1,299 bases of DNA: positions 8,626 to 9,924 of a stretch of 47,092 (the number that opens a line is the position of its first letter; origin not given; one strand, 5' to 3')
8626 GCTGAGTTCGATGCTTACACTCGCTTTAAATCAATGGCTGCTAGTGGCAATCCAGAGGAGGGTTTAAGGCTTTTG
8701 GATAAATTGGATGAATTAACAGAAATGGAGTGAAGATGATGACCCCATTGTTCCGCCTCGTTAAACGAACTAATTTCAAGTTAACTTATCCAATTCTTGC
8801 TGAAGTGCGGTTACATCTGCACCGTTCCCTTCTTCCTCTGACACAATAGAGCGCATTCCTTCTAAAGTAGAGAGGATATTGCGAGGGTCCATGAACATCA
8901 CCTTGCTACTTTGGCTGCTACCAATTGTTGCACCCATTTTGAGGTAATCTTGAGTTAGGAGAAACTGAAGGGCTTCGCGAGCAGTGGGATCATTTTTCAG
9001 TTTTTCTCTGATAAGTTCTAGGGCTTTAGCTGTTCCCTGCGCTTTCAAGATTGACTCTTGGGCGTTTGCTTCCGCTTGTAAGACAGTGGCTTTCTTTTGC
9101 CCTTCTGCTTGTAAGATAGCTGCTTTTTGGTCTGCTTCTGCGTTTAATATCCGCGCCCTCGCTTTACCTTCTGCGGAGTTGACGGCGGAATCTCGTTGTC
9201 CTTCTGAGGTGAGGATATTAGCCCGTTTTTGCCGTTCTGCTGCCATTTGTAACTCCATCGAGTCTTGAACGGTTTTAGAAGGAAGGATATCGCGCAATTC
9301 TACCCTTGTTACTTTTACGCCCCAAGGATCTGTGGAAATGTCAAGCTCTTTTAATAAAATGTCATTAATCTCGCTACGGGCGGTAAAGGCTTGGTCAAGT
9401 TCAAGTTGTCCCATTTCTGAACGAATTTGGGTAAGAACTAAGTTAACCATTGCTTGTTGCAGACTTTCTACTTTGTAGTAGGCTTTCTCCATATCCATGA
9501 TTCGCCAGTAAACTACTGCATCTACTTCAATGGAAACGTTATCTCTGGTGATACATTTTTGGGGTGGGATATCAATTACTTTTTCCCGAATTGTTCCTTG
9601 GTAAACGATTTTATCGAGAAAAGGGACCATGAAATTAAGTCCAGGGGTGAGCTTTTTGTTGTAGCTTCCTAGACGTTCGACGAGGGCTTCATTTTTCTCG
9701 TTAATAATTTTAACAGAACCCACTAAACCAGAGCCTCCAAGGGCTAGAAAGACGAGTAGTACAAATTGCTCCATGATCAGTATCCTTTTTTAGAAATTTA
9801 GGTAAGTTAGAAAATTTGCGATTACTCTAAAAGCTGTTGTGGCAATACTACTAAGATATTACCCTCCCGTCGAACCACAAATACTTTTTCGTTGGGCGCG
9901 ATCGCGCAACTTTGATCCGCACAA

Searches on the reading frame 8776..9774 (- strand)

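Call 85: search_protein_families(library=pfam, proteins=[window:8776-9774:-], max_evalue=0.001)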
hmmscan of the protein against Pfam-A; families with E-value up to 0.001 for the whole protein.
window:8776-9774:- (332 aa): 2 families
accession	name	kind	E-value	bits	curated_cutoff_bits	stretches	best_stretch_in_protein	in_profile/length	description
PF01145.31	Band_7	-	4.4e-36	125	23.6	1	22-193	1-175/176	SPFH domain / Band 7 family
PF23257.1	DUF7071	-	0.00091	19.4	27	0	247-272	29-54/68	Domain of unknown function (DUF7071)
